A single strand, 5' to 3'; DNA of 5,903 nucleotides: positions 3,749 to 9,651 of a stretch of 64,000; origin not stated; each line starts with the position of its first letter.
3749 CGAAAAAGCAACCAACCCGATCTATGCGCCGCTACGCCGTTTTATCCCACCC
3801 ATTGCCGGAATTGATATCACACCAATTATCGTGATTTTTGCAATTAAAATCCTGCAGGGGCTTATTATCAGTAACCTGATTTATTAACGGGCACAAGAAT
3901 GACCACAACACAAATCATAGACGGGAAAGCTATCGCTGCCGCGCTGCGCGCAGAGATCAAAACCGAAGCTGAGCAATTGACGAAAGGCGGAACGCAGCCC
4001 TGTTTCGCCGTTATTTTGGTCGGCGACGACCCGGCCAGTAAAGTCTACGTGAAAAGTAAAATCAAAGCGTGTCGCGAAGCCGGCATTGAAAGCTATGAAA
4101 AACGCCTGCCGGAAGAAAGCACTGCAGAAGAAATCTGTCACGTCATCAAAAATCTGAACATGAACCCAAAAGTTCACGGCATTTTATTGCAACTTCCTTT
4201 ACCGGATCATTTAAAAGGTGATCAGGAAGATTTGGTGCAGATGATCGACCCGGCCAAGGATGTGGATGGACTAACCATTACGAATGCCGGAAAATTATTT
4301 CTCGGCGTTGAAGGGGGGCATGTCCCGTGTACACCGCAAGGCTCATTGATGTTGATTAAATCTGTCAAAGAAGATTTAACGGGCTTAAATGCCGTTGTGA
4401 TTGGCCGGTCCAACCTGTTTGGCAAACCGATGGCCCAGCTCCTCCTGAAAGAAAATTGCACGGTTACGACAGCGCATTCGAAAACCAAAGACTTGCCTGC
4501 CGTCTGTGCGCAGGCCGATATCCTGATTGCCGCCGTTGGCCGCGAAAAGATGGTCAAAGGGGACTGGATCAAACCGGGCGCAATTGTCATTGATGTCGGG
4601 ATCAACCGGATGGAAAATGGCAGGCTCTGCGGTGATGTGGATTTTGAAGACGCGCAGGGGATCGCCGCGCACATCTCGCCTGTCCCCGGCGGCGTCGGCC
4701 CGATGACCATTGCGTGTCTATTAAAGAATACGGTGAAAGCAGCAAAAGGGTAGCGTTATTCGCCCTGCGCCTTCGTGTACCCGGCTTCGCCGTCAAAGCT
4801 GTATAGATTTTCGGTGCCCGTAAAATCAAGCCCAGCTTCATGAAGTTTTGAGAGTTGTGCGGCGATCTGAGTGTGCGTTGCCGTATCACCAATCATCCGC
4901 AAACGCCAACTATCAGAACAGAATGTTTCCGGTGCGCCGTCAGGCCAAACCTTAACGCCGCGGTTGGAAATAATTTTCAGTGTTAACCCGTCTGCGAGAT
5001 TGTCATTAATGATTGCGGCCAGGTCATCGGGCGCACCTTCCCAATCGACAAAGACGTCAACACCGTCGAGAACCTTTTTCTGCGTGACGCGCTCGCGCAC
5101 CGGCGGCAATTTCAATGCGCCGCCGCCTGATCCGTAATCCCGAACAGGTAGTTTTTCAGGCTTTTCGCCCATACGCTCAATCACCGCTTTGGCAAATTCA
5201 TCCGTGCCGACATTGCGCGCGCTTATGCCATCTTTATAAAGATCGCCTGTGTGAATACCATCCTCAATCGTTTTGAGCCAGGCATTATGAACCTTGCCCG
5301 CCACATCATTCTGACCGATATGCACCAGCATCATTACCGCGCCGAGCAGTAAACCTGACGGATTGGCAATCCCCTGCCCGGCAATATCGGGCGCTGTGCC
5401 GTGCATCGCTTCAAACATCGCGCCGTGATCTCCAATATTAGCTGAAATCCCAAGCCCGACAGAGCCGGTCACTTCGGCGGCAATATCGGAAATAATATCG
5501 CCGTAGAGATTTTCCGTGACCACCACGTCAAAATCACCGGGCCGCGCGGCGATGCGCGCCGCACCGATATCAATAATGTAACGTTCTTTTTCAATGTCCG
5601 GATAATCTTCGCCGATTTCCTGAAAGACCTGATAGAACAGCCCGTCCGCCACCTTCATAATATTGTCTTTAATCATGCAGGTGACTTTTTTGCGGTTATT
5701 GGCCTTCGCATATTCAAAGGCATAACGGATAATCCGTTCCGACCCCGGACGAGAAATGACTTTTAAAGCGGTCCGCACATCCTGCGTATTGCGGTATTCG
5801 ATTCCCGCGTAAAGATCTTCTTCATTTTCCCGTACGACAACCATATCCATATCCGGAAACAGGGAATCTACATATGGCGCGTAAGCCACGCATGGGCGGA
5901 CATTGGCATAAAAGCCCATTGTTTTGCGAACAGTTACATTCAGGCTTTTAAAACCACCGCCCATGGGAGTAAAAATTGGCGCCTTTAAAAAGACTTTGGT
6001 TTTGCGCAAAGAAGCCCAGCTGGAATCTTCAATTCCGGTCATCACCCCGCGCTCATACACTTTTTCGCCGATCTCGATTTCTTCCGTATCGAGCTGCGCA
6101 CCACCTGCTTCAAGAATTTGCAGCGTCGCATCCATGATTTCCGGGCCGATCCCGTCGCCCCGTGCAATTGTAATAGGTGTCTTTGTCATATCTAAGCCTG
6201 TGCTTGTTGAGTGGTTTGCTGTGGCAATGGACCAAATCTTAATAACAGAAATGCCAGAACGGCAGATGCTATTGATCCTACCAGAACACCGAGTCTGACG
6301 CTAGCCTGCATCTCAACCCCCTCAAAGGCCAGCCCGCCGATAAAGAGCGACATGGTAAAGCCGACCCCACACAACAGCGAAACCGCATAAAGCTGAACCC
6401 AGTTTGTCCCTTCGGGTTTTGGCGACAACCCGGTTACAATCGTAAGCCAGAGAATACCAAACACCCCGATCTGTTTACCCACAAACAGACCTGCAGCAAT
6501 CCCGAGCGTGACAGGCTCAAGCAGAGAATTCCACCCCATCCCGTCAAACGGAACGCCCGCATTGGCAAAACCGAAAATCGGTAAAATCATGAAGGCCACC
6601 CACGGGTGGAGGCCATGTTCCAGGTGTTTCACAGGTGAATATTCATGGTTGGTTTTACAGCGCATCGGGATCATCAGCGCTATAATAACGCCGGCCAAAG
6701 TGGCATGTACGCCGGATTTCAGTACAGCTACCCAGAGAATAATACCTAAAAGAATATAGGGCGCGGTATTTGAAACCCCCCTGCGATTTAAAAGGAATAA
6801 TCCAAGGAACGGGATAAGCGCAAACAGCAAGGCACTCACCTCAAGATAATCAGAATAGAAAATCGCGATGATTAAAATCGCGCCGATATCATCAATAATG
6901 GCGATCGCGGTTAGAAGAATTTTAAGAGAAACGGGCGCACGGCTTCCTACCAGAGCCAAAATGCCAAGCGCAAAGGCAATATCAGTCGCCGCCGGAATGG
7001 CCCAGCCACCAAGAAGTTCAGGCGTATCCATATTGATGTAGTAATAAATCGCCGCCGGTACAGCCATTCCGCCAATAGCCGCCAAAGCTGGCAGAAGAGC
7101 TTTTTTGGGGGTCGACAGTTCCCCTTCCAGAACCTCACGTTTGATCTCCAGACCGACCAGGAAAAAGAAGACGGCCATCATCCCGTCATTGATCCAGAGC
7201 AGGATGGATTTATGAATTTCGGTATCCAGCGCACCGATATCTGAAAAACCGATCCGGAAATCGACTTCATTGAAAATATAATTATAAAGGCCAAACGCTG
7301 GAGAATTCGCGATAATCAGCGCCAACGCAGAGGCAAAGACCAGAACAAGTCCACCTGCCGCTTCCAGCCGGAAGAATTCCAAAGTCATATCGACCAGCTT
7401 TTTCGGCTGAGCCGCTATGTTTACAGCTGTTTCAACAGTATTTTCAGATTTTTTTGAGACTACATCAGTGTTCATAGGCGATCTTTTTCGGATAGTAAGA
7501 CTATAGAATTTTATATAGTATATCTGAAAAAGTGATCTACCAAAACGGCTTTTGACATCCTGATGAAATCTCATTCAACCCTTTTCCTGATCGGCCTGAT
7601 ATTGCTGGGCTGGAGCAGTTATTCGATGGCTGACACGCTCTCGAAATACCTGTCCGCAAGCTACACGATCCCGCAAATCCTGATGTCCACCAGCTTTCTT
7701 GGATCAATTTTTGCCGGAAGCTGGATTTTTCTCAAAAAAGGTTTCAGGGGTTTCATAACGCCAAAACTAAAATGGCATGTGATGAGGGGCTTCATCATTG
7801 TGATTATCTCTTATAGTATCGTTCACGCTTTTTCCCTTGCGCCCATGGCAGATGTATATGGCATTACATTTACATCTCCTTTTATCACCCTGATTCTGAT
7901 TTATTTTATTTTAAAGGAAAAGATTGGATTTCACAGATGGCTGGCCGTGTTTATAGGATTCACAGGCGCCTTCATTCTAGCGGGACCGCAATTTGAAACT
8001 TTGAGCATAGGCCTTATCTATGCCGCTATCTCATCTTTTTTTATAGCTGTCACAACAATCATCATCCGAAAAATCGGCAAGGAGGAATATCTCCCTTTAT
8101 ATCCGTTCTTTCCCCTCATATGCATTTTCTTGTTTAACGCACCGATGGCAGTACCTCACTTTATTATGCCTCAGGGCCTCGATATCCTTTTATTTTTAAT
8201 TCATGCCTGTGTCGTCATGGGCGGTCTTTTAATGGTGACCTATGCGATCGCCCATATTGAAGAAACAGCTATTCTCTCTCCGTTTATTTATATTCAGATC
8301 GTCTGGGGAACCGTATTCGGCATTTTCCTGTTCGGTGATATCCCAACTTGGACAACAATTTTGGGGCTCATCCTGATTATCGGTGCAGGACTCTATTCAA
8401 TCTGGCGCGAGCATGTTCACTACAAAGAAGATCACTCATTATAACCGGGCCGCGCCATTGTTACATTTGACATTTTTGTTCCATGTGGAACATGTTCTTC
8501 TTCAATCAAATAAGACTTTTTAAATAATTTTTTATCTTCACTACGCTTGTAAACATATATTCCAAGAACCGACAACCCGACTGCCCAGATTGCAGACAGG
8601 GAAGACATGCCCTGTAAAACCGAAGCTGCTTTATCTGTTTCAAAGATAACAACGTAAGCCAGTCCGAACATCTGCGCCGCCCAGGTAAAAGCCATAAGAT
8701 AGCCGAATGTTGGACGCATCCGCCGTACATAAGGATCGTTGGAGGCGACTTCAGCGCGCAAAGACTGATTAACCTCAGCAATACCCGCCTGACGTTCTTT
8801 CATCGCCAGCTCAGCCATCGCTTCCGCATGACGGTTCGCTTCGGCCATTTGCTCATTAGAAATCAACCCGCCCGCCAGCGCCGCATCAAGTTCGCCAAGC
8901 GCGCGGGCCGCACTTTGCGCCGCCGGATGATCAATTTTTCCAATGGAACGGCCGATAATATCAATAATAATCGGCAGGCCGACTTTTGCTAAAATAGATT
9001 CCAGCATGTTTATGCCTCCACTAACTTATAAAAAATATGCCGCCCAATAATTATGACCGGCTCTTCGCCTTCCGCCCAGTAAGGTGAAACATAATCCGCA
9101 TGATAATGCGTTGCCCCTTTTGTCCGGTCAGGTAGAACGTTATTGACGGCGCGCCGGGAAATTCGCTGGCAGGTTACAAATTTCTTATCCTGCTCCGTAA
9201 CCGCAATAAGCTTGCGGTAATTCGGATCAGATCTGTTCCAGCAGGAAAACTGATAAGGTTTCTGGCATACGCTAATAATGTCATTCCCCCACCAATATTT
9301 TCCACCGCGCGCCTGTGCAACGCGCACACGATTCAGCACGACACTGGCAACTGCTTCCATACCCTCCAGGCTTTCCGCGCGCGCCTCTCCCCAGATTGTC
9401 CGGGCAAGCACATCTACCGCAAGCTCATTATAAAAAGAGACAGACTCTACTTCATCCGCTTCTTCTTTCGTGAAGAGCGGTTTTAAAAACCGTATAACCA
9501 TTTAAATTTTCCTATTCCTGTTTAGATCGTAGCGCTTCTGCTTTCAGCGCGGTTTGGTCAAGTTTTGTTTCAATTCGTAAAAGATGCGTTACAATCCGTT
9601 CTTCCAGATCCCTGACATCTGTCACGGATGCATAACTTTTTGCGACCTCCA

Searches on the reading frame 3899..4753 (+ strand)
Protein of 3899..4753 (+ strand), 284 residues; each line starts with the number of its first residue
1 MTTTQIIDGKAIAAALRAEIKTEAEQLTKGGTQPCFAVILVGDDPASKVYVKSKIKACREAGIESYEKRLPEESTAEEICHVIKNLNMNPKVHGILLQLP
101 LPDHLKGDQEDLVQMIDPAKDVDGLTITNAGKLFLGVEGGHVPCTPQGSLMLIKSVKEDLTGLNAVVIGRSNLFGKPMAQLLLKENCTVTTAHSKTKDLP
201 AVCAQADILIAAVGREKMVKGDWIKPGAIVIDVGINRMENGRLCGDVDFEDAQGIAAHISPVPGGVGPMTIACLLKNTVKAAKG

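Call 89: search_protein_families(library=pfam, proteins=[window:3899-4753:+], max_evalue=0.001)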
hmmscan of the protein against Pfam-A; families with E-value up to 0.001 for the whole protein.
window:3899-4753:+ (284 aa): 2 families
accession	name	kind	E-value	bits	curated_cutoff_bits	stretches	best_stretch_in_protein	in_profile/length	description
PF02882.25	THF_DHG_CYH_C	-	2.4e-65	219.2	27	1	128-283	3-157/160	Tetrahydrofolate dehydrogenase/cyclohydrolase, NAD(P)-binding domain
PF00763.28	THF_DHG_CYH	-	1.2e-39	135.6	32.8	1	7-123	1-115/115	Tetrahydrofolate dehydrogenase/cyclohydrolase, catalytic domain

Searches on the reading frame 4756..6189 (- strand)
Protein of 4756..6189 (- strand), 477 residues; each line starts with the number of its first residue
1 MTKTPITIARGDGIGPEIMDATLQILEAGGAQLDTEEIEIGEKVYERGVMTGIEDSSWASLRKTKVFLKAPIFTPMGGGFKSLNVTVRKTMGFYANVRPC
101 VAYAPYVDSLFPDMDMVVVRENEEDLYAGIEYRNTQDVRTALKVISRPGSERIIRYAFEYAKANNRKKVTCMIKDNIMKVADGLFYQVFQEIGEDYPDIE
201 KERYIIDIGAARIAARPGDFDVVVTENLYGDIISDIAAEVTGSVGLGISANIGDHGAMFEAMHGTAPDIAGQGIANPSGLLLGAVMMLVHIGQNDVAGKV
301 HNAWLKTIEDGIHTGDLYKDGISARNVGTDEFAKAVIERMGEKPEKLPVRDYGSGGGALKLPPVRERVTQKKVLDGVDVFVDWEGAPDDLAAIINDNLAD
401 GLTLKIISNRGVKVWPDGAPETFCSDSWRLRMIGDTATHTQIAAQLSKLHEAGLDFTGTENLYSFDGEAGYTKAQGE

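Call 21: search_protein_families(library=pfam, proteins=[window:4756-6189:-], max_evalue=0.01)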
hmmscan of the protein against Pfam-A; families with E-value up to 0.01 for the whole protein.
window:4756-6189:- (477 aa): 2 families
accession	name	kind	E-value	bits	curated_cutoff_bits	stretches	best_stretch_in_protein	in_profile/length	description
PF00180.25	Iso_dh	-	3.2e-90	303.3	27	1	6-336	2-348/348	Isocitrate/isopropylmalate dehydrogenase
PF18324.6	Isocitrate_DH_C_bact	-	9.7e-34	116.2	25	1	372-477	1-110/110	Bacterial isocitrate dehydrogenase, C-terminal domain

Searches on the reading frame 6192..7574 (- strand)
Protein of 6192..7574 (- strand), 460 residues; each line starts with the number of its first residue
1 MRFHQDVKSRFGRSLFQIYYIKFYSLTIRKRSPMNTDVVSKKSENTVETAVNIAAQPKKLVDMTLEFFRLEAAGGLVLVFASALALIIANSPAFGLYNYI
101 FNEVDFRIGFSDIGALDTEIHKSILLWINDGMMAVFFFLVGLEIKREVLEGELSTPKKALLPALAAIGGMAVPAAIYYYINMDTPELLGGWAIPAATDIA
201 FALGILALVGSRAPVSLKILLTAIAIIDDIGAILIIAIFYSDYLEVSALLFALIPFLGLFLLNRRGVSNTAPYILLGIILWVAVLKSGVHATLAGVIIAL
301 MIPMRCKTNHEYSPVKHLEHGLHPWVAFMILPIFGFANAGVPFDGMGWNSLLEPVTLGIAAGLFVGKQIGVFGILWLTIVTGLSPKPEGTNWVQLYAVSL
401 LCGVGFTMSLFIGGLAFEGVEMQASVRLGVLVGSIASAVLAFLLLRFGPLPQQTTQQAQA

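Call 21: search_protein_families(library=pfam, proteins=[window:6192-7574:-], max_evalue=0.01)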
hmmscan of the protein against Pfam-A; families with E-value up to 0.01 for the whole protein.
window:6192-7574:- (460 aa): 1 family
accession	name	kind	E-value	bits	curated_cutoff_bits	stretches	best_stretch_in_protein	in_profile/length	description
PF06965.17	Na_H_antiport_1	-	7.9e-144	479.6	23.5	1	66-445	2-374/374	Na+/H+ antiporter 1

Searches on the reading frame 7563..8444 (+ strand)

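Call 51: search_protein_families(library=phrogs, proteins=[window:7563-8444:+], max_evalue=0.01)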
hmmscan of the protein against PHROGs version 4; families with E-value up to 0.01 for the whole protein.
window:7563-8444:+ (293 aa): 2 families
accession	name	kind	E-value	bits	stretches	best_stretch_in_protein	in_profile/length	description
phrog_18638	-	unknown function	1.8e-25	90.9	1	18-280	14-282/294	-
phrog_17492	-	unknown function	0.0055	17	1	87-276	87-284/310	-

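Call 89: search_protein_families(library=pfam, proteins=[window:7563-8444:+], max_evalue=0.001)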
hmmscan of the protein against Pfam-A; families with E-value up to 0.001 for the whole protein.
window:7563-8444:+ (293 aa): 1 family
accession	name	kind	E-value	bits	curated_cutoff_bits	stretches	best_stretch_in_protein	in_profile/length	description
PF00892.27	EamA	-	8e-13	49.3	28.2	2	10-139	4-133/135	EamA-like transporter family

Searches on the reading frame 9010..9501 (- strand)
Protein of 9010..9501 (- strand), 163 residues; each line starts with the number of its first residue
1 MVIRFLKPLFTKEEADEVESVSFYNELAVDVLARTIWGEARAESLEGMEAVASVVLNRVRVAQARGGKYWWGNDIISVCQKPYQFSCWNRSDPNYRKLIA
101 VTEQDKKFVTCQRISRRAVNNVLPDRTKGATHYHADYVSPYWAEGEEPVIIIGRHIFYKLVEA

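Call 51: search_protein_families(library=phrogs, proteins=[window:9010-9501:-], max_evalue=0.01)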
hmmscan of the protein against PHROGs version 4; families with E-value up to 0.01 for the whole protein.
window:9010-9501:- (163 aa): 4 families
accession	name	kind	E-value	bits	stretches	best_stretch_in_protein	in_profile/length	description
phrog_938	-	lysis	4.7e-21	74.6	1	14-160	38-172/2185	endolysin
phrog_15649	-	lysis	2.3e-12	46.7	1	23-145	225-340/1079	endolysin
phrog_14642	-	lysis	1.4e-06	28.9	1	29-159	103-215/215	endolysin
phrog_30550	-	unknown function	5.6e-06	27.1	1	25-124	85-180/220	-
